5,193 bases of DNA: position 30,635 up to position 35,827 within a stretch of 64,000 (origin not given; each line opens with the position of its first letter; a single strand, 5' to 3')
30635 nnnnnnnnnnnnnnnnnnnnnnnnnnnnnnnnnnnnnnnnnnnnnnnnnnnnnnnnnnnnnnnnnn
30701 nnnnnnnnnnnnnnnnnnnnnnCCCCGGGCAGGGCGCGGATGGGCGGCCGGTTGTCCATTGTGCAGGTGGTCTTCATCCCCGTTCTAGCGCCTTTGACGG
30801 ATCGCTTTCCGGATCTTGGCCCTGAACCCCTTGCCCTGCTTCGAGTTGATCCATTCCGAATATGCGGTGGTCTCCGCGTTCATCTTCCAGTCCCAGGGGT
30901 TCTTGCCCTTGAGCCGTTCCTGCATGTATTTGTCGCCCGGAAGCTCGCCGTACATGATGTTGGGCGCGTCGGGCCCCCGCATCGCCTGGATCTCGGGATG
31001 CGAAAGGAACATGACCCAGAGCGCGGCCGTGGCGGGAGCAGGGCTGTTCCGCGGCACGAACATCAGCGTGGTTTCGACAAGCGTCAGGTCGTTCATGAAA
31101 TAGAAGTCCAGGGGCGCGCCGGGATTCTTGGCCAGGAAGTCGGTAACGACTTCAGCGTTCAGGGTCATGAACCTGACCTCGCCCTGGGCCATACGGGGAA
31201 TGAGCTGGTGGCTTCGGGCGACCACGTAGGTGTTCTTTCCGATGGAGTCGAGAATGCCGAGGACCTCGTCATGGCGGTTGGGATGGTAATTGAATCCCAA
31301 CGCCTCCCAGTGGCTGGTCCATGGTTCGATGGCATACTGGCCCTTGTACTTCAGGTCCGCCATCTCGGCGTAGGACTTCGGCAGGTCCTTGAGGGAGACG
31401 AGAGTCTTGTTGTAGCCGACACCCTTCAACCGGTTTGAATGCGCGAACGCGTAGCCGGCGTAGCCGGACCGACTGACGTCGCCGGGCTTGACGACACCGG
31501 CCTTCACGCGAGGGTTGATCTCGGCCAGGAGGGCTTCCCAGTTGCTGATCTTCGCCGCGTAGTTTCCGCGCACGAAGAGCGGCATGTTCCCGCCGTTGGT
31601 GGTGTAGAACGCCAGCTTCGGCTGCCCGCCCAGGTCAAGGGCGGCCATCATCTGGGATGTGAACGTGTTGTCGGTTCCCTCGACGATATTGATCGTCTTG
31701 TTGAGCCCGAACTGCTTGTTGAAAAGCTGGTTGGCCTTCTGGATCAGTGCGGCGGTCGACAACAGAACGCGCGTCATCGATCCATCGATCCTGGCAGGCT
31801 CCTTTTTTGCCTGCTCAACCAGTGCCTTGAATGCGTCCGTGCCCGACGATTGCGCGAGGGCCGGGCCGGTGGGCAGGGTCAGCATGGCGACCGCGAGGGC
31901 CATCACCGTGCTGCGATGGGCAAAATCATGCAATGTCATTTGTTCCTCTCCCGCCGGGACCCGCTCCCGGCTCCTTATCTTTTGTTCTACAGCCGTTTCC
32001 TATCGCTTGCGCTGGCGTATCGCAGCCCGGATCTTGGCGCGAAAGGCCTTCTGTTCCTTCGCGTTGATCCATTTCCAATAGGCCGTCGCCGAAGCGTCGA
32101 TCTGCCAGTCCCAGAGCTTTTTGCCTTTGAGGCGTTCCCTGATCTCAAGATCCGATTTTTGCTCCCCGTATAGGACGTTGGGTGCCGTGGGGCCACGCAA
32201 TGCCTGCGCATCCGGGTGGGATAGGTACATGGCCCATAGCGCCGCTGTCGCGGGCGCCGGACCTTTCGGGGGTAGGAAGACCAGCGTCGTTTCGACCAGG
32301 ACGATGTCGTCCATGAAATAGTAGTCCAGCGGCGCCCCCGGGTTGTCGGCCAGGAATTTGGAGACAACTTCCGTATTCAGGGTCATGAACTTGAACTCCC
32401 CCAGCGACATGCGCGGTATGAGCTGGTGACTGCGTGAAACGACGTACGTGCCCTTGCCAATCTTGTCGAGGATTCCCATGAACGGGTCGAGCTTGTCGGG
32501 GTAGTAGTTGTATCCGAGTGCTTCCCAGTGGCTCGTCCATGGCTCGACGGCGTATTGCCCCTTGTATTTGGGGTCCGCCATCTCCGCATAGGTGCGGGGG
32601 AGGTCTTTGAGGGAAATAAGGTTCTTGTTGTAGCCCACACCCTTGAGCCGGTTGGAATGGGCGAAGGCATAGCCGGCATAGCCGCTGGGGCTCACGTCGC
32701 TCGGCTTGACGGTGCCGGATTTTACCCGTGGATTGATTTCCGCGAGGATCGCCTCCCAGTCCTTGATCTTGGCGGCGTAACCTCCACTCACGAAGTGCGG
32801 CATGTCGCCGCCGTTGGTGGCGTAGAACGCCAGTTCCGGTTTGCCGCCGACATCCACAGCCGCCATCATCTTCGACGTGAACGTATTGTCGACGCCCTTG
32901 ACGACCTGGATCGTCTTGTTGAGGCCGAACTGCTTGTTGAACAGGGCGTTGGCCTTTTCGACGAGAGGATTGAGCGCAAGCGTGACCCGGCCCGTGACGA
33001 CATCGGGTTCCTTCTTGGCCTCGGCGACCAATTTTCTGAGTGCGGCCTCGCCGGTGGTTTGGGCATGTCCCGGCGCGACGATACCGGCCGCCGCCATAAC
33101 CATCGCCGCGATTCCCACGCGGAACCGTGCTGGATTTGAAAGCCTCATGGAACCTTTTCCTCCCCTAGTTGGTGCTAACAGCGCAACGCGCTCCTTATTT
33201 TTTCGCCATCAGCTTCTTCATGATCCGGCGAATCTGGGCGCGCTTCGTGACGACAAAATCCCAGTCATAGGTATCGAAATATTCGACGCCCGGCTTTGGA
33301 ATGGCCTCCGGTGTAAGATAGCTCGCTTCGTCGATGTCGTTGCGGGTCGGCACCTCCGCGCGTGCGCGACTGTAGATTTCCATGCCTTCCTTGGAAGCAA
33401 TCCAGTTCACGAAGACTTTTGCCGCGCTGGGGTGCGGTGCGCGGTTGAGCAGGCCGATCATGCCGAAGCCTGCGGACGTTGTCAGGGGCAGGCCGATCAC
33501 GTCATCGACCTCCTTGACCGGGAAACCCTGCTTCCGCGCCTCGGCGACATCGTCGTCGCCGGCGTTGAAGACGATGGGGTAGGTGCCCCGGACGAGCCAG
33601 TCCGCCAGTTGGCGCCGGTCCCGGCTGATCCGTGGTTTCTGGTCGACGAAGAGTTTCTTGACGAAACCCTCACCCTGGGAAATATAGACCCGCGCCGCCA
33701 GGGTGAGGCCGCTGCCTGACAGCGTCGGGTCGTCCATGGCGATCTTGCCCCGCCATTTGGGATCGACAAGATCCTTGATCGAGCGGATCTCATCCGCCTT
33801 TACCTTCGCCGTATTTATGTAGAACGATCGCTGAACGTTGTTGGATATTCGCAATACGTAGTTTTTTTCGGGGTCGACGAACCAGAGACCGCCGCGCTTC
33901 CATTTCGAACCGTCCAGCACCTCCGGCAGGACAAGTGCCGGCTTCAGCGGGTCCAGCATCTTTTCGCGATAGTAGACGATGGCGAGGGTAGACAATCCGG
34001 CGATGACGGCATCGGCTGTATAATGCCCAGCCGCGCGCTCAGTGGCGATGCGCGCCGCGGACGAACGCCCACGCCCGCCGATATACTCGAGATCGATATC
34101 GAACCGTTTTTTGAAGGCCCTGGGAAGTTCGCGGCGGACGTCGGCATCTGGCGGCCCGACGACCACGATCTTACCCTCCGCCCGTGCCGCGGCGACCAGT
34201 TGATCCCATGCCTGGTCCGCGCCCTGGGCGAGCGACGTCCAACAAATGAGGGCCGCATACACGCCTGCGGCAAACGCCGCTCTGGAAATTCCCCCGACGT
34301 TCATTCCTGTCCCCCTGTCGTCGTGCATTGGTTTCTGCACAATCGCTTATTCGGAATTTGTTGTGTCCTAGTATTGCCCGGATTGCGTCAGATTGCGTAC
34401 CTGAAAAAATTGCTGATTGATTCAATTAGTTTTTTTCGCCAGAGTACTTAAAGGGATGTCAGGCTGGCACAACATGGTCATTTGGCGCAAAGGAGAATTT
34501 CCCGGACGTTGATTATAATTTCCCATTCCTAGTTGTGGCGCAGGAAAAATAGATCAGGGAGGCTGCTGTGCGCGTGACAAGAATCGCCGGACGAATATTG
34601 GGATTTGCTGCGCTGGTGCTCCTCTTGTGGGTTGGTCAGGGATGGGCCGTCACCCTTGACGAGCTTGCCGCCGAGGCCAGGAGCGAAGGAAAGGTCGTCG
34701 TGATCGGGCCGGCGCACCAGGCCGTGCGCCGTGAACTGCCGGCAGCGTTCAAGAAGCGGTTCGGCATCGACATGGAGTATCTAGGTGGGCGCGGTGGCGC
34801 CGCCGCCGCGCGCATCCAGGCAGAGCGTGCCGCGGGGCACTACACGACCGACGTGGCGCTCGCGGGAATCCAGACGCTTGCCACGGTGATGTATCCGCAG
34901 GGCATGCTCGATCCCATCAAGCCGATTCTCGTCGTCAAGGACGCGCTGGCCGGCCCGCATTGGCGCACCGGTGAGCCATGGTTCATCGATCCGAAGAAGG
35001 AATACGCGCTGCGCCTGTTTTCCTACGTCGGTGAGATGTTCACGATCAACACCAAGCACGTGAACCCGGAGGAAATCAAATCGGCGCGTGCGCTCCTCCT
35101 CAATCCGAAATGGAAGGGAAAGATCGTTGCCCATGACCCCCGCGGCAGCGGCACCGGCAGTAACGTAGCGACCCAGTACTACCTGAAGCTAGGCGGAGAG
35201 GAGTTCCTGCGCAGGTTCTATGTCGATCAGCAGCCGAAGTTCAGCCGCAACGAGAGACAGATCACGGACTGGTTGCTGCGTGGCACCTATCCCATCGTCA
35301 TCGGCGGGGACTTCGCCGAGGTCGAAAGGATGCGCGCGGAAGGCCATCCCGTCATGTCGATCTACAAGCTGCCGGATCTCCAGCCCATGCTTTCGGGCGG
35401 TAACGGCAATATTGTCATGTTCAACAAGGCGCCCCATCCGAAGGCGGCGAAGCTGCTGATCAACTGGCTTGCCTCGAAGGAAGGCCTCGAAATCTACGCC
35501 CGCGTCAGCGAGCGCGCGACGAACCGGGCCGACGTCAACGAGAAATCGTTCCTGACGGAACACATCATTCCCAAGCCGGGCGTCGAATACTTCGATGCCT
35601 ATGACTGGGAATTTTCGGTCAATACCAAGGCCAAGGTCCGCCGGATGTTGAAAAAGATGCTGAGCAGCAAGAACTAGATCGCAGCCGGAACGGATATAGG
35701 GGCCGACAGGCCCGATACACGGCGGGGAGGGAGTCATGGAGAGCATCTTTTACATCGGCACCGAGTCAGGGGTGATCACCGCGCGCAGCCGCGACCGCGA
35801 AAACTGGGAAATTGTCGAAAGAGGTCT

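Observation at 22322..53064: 31-kb catabolic supercluster of unknown substrate with two mirrored ABC + BNR-propeller arms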

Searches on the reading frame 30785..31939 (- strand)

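Call 3: search_protein_families(library=pfam, proteins=[window:30785-31939:-])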
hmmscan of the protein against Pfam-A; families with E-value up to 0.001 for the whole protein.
window:30785-31939:- (384 aa): 2 families
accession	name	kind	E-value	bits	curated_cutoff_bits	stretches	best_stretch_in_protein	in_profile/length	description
PF13416.11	SBP_bac_8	-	1.9e-11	44.7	27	1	73-320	6-251/279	Bacterial extracellular solute-binding protein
PF13343.11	SBP_bac_6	-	3.8e-05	23.7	24.6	1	173-320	66-210/245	Bacterial extracellular solute-binding protein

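Call 7: search_protein_families(library=ncbifam, proteins=[window:30785-31939:-], max_evalue=0.00001)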
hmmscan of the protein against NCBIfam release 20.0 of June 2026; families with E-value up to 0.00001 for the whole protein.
window:30785-31939:- (384 aa): 0 families

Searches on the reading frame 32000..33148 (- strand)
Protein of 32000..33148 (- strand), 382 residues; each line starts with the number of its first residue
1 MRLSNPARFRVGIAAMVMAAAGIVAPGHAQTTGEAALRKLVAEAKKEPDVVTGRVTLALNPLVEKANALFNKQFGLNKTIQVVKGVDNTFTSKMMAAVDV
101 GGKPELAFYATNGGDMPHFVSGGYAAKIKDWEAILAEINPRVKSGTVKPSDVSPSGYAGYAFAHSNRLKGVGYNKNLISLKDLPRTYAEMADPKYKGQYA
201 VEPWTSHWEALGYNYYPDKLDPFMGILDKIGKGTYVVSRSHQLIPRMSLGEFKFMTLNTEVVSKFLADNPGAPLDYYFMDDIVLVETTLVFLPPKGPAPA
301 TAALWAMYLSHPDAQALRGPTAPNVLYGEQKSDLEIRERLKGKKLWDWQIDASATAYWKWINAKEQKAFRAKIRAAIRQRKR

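Call 3: search_protein_families(library=pfam, proteins=[window:32000-33148:-])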
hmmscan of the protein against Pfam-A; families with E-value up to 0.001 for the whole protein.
window:32000-33148:- (382 aa): 1 family
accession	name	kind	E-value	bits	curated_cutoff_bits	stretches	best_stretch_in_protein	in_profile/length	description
PF13416.11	SBP_bac_8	-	1.9e-06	28.3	27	1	70-316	6-250/279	Bacterial extracellular solute-binding protein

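Call 7: search_protein_families(library=ncbifam, proteins=[window:32000-33148:-], max_evalue=0.00001)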
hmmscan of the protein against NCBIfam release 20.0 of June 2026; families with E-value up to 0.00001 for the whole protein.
window:32000-33148:- (382 aa): 0 families

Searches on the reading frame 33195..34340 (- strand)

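Call 3: search_protein_families(library=pfam, proteins=[window:33195-34340:-])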
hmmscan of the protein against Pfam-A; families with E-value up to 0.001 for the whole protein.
window:33195-34340:- (381 aa): 4 families
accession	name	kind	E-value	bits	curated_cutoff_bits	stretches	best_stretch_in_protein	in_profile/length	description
PF13416.11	SBP_bac_8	-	3.6e-13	50.4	27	1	74-338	4-267/279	Bacterial extracellular solute-binding protein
PF13343.11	SBP_bac_6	-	1.5e-09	38.2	24.6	1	153-356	49-243/245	Bacterial extracellular solute-binding protein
PF13531.11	SBP_bac_11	-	6.5e-09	36.3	25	1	181-324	89-222/227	Bacterial extracellular solute-binding protein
PF01547.30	SBP_bac_1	-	1.5e-08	35.5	26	1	75-320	16-306/307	Bacterial extracellular solute-binding protein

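Call 7: search_protein_families(library=ncbifam, proteins=[window:33195-34340:-], max_evalue=0.00001)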
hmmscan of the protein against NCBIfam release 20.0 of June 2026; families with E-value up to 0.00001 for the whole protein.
window:33195-34340:- (381 aa): 3 families
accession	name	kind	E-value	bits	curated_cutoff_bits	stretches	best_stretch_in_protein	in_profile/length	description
TIGR03261.1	phnS2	equivalog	1.3e-09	37.6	392.75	1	49-370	15-321/334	putative 2-aminoethylphosphonate ABC transporter substrate-binding protein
TIGR03227.1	PhnS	equivalog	2.9e-09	36.3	395.3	1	36-377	16-346/360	2-aminoethylphosphonate ABC transporter substrate-binding protein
NF011620.1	PRK15046.1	equivalog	3.6e-08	32.6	310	0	294-368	252-326/334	2-aminoethylphosphonate ABC transporter substrate-binding protein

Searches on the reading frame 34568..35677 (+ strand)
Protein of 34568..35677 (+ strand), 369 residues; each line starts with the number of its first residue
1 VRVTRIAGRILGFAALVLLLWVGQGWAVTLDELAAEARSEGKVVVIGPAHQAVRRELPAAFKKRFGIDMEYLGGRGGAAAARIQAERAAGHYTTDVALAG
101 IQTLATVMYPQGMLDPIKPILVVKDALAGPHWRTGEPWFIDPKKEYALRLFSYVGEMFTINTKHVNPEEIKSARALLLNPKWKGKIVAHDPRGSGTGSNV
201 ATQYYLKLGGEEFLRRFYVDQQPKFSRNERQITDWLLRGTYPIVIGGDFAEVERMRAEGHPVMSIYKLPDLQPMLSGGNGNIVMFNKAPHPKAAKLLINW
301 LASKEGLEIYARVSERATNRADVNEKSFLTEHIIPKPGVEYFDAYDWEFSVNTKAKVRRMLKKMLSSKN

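Call 4: search_protein_families(library=pfam, proteins=[window:34568-35677:+])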
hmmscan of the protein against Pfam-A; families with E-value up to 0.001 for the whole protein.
window:34568-35677:+ (369 aa): 4 families
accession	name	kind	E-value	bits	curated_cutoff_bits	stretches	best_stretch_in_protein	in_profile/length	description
PF13416.11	SBP_bac_8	-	6.5e-12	46.3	27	1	59-330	4-272/279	Bacterial extracellular solute-binding protein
PF01547.30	SBP_bac_1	-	5.2e-10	40.2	26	1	53-306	10-305/307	Bacterial extracellular solute-binding protein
PF13531.11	SBP_bac_11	-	8.2e-08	32.7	25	1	44-311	3-222/227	Bacterial extracellular solute-binding protein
PF13343.11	SBP_bac_6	-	1.9e-07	31.2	24.6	1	137-215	48-123/245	Bacterial extracellular solute-binding protein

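Call 7: search_protein_families(library=ncbifam, proteins=[window:34568-35677:+], max_evalue=0.00001)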
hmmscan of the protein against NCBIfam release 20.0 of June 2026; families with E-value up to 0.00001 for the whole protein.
window:34568-35677:+ (369 aa): 1 family
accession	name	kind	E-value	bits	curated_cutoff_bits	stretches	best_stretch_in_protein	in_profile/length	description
TIGR03261.1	phnS2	equivalog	2.1e-06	27.1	392.75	1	34-359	15-323/334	putative 2-aminoethylphosphonate ABC transporter substrate-binding protein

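Call 11: search_solved_structures(query=window:34568-35677:+, max_evalue=0.001)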
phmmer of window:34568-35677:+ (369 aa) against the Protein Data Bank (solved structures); distinct sequences matched with E-value up to 0.001: 11.
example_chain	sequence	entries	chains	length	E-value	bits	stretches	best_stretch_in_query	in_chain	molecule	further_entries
8x1a_B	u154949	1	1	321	1.9e-06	30.3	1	39-311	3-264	Iron(III) ABC transporter, periplasmic iron-compound-binding protein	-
6wce_A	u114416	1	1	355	3.6e-06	29.4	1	38-312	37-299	Pyridoxal-5-phosphate binding protein A (P5PA)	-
7f6u_A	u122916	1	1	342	4e-06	29.2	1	34-312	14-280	Iron ABC transporter, periplasmic iron-binding protein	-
7f6t_A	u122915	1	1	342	4e-06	29.2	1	34-312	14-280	Iron ABC transporter, periplasmic iron-binding protein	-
7f6q_A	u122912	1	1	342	4.8e-06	28.9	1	34-312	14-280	Iron ABC transporter, periplasmic iron-binding protein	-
7f6e_A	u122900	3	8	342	4.9e-06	28.9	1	34-312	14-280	Iron ABC transporter, periplasmic iron-binding protein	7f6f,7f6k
7f6n_A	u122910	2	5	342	5e-06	28.9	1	34-312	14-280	Iron ABC transporter, periplasmic iron-binding protein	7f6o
7f6s_A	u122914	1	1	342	6.2e-06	28.6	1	34-312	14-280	Iron ABC transporter, periplasmic iron-binding protein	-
7f6p_A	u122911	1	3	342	6.7e-06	28.5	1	34-312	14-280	Iron ABC transporter, periplasmic iron-binding protein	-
4r72_A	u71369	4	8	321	8.4e-06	28.1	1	39-310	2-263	ABC-type Fe3+ transport system, periplasmic component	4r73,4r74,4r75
7f6r_A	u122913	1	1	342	1.3e-05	27.5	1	34-312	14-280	Iron ABC transporter, periplasmic iron-binding protein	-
